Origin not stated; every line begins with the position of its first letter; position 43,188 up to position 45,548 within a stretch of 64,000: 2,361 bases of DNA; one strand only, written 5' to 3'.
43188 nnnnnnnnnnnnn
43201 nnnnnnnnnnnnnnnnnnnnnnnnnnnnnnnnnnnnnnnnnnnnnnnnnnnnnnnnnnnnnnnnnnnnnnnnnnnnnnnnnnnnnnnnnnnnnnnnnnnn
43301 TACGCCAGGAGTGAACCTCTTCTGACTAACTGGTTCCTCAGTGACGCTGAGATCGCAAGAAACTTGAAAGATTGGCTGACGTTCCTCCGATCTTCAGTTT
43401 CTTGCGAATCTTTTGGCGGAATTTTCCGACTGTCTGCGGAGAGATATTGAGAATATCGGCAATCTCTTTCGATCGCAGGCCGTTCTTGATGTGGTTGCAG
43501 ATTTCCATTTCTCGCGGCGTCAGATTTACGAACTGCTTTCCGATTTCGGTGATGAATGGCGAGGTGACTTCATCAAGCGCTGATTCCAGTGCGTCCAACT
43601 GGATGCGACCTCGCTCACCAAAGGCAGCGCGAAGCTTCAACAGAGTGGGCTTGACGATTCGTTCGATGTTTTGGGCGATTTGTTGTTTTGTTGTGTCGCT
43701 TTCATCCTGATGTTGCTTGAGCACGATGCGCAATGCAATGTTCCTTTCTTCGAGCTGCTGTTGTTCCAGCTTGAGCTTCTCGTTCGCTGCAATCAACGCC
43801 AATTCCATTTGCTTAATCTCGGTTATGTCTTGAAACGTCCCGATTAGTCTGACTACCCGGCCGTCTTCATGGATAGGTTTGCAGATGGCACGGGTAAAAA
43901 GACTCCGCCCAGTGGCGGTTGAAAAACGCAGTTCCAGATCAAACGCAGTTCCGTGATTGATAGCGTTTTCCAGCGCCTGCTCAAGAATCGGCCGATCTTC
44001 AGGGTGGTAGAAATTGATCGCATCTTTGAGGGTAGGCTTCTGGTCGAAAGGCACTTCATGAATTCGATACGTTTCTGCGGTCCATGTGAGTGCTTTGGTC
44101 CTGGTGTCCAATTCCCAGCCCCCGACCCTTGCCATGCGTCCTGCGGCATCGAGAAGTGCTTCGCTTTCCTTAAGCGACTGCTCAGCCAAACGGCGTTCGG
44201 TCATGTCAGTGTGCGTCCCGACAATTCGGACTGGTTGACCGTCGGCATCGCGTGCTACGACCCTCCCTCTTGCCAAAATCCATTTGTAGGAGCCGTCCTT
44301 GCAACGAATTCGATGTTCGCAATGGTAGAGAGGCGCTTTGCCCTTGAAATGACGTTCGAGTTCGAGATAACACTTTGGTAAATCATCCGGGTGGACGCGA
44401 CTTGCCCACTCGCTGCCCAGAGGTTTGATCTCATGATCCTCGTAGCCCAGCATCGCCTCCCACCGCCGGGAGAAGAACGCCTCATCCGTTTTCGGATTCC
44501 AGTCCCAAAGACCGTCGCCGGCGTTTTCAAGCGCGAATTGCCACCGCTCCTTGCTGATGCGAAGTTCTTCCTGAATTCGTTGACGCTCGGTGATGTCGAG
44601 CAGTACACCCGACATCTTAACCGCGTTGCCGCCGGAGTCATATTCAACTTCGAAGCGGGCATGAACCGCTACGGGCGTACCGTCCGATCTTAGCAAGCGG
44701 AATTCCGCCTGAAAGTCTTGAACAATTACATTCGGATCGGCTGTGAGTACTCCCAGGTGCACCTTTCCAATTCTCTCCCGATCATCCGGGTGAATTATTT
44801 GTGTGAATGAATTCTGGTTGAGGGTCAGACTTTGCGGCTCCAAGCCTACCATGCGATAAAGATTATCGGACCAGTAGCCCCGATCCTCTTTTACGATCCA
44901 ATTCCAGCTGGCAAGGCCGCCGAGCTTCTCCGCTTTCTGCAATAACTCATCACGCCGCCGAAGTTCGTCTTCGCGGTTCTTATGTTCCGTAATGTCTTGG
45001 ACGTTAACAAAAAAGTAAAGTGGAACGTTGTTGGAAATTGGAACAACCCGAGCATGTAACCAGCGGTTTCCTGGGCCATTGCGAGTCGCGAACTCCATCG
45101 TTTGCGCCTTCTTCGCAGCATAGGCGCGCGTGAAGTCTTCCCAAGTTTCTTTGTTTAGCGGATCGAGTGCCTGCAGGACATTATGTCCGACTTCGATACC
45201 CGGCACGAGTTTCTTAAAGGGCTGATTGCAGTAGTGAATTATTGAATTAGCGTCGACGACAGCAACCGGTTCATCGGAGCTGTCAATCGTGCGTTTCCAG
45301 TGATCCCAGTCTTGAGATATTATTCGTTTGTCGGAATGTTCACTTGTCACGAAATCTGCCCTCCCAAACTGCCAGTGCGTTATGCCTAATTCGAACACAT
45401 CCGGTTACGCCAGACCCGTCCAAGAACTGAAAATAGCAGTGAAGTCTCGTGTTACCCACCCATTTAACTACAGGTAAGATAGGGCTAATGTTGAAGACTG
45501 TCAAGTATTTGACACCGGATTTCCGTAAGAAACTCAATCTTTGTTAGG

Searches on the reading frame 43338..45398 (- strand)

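Call 76: search_protein_families(library=pfam, proteins=[window:43338-45398:-], max_evalue=0.00001)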
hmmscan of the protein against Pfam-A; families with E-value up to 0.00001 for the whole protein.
window:43338-45398:- (686 aa): 6 families
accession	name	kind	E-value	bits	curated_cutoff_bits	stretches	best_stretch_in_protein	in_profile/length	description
PF08447.18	PAS_3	-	1.6e-57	192.1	25.6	3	308-396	3-89/89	PAS fold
PF13426.13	PAS_9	-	5.4e-24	84.9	27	0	471-527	44-103/103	PAS domain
PF00989.32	PAS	-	1.5e-18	67.3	22.6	0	284-399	1-113/113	PAS fold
PF08448.16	PAS_4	-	2.9e-14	53.6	23.1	0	39-140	2-109/110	PAS fold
PF00196.25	GerE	-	7.4e-12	45.2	23.5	1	625-671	2-48/57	Bacterial regulatory proteins, luxR family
PF13188.13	PAS_8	-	2e-06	27.9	21.8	0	35-65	4-34/65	PAS domain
